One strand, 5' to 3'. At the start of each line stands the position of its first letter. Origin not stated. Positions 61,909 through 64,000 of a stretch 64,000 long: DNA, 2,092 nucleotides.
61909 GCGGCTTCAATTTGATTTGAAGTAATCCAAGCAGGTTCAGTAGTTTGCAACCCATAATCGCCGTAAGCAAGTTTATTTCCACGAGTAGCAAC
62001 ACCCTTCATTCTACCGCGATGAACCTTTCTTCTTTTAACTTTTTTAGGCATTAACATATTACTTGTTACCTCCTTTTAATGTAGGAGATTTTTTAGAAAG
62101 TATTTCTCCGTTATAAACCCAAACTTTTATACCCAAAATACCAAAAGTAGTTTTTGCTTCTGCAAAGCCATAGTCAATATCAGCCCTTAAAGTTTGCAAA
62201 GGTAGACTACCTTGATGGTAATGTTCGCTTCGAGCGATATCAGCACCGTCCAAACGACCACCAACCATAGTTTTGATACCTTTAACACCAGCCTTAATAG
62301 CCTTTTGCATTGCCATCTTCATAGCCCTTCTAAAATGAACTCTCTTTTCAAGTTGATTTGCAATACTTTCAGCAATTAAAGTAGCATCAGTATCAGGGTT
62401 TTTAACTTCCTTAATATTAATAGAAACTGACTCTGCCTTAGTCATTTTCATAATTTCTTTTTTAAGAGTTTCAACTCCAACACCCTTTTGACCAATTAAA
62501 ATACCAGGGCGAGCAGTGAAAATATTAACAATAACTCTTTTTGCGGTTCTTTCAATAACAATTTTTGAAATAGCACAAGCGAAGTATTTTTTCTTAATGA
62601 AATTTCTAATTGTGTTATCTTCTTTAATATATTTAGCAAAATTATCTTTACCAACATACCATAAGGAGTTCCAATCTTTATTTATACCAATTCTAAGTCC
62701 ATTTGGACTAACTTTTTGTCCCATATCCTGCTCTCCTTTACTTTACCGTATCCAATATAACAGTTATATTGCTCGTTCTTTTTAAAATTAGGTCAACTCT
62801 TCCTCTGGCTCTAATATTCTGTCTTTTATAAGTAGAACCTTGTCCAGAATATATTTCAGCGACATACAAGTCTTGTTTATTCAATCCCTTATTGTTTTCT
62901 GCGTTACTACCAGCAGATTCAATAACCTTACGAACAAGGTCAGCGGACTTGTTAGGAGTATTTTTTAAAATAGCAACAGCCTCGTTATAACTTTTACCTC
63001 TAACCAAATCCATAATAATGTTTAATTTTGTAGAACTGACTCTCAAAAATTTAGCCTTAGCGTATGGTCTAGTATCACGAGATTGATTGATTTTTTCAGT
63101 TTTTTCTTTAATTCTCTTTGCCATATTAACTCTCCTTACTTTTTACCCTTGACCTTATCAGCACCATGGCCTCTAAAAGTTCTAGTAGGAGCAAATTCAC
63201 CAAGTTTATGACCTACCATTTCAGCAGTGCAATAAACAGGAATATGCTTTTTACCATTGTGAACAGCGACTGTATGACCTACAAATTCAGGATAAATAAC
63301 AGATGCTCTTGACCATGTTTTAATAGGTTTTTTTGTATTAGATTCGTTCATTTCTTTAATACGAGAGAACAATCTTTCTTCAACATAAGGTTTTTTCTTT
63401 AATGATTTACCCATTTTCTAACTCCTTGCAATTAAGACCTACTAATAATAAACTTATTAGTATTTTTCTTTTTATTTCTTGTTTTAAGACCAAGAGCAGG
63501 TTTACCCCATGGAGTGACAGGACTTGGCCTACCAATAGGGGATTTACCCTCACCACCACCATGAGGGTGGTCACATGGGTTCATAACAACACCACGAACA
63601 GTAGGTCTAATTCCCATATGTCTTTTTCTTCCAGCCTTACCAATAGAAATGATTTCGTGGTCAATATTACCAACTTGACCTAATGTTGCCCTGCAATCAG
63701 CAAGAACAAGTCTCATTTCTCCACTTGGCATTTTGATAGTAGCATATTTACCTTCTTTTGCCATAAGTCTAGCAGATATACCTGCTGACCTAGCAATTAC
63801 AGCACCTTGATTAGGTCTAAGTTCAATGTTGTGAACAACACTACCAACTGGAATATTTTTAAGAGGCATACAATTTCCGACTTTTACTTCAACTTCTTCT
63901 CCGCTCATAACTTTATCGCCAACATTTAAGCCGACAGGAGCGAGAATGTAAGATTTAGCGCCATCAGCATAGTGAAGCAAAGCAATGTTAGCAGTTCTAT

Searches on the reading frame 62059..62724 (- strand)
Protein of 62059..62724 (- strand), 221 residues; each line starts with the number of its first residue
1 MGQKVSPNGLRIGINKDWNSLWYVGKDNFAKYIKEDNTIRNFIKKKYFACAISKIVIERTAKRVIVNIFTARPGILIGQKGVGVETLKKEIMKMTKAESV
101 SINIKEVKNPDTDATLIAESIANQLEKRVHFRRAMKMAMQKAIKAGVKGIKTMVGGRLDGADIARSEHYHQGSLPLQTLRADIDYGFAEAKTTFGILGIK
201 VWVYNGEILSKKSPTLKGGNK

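Call 97: find_encoding_contigs(protein=window:62059-62724:-, flank=10000, max_places=3)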
Protein window:62059-62724:- (221 aa): 6 contigs read that carry it; 3 places shown.
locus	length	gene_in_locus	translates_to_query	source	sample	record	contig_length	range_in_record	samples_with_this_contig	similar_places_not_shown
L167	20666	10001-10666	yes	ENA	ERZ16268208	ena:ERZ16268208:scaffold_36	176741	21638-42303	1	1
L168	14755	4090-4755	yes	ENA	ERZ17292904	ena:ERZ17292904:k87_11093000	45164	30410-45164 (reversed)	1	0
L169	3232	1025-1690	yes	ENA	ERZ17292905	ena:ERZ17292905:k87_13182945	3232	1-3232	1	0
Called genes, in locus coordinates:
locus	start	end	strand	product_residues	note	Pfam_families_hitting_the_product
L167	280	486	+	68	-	PF08984:DUF1858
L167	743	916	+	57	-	PF07561:DUF1540 (weak)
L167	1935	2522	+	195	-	-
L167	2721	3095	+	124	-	-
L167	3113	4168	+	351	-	-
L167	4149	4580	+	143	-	-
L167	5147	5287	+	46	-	-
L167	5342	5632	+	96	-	-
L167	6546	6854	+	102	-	PF00338:Ribosomal_S10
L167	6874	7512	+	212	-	PF00297:Ribosomal_L3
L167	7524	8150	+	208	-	PF00573:Ribosomal_L4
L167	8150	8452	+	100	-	PF00276:Ribosomal_L23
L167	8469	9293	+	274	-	PF00181:Ribosomal_L2_N, PF03947:Ribosomal_L2_C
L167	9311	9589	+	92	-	PF00203:Ribosomal_S19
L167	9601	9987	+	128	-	PF00237:Ribosomal_L22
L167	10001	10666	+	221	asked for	PF07650:KH_2, PF00189:Ribosomal_S3_C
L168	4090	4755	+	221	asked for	PF07650:KH_2, PF00189:Ribosomal_S3_C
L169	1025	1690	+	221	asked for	PF07650:KH_2, PF00189:Ribosomal_S3_C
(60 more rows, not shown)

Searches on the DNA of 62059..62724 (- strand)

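Call 98: search_with_rna_model(model_id=R2, sources=[L167, L168], filters=off, max_evalue=0.5)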
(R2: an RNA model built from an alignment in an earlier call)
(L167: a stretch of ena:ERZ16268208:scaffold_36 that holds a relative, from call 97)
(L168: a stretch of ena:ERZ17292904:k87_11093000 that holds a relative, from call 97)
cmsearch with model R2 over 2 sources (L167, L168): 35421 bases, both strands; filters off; matches with E-value up to 0.5: 5.
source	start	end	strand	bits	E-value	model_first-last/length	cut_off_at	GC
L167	5762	5846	+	68.3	1.9e-14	1-85/85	no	0.28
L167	5762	5846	-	42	4.9e-08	1-85/85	no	0.28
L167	6083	6170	-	32.9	7.8e-06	1-85/85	no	0.22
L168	172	259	-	32.9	7.8e-06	1-85/85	no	0.22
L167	3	35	-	13.8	0.36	12-51/85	no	0.24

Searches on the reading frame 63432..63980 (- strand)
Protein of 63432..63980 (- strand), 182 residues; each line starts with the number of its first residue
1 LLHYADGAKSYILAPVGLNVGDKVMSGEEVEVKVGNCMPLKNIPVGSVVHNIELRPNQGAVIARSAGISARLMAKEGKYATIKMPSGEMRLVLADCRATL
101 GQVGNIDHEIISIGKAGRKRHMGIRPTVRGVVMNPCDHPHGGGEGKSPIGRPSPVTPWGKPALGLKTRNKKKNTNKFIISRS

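Call 96: find_encoding_contigs(protein=window:63432-63980:-, flank=10000, max_places=3)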
Protein window:63432-63980:- (182 aa): no gene with exactly this product is on record in the collection.
